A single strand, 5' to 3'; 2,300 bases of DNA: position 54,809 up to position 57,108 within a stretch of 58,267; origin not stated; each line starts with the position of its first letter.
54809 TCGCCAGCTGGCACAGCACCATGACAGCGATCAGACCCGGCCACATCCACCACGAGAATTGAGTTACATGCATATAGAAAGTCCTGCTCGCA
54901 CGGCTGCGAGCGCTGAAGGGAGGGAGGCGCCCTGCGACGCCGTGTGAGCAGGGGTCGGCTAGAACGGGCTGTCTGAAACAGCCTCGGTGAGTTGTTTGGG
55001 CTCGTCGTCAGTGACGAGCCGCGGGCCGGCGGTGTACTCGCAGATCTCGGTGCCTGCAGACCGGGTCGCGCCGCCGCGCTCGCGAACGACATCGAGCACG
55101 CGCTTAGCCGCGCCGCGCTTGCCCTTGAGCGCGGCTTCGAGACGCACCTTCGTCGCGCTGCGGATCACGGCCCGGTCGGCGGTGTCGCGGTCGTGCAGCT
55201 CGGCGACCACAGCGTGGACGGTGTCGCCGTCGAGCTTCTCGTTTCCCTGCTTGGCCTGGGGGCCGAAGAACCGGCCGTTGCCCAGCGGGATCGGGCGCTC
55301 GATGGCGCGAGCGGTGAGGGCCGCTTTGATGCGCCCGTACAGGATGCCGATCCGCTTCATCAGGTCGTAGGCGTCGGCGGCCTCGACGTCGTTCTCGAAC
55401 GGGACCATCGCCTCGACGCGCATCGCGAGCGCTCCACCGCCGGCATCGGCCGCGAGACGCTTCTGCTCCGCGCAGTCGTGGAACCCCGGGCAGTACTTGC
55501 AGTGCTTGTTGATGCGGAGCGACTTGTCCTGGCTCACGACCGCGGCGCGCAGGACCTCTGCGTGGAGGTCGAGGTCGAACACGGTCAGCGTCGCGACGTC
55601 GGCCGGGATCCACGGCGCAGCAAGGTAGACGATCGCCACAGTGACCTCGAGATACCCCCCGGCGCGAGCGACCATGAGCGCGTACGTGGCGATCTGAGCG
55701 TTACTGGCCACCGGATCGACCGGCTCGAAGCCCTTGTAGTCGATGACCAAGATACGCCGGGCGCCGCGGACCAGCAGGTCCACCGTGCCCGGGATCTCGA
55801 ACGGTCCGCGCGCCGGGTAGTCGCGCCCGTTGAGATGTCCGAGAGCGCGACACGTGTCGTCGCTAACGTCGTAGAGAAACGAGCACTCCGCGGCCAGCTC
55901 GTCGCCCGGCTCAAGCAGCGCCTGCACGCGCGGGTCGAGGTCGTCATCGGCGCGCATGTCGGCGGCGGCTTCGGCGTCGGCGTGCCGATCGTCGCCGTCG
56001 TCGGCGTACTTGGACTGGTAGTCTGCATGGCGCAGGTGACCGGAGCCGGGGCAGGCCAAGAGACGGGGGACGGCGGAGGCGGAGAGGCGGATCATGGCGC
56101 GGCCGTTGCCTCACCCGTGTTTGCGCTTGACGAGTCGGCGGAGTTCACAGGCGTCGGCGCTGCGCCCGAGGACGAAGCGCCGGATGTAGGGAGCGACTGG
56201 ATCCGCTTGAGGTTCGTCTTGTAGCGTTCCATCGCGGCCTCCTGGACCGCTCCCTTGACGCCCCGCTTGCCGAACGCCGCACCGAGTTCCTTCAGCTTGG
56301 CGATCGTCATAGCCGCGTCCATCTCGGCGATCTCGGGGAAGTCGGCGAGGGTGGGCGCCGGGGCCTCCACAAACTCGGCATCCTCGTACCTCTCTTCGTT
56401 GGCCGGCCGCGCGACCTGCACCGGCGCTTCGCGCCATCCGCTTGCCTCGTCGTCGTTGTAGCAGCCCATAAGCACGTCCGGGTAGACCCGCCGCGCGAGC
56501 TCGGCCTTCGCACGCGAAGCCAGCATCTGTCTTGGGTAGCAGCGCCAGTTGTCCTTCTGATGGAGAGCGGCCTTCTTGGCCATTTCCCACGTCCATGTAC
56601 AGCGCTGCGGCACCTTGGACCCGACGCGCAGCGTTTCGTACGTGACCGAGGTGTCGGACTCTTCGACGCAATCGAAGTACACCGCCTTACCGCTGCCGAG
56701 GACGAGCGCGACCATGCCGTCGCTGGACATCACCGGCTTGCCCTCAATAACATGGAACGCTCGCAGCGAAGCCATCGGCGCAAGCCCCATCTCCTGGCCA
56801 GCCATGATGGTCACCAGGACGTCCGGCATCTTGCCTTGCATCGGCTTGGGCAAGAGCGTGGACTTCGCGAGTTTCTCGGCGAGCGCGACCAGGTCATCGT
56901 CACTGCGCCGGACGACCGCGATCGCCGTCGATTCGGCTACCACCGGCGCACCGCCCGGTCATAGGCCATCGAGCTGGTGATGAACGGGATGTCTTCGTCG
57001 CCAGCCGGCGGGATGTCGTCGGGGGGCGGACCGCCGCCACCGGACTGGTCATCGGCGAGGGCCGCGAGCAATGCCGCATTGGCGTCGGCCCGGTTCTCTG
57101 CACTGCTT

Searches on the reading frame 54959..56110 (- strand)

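Call 12: search_protein_families(library=phrogs, proteins=[window:54959-56110:-], max_evalue=0.001)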
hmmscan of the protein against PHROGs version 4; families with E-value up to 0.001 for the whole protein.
window:54959-56110:- (383 aa): 1 family
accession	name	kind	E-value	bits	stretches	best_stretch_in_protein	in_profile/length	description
phrog_69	-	DNA, RNA and nucleotide metabolism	6.9e-17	62.6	1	4-269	85-375/501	exonuclease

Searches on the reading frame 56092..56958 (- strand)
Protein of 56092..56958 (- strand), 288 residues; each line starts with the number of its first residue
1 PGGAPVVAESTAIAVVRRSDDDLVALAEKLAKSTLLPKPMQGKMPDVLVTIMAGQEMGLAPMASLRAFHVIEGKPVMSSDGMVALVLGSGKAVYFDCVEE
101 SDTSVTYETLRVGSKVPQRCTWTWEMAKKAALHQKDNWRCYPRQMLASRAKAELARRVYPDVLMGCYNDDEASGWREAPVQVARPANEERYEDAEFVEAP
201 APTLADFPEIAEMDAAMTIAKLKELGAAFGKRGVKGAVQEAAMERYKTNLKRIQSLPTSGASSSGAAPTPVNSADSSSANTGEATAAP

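Call 76: search_protein_families(library=pfam, proteins=[window:56092-56958:-], max_evalue=0.01)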
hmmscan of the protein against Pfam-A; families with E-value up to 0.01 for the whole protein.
window:56092-56958:- (288 aa): 1 family
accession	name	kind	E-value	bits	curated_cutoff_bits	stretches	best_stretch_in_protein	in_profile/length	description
PF03837.19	RecT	-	0.00053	20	24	0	133-178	148-193/198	RecT family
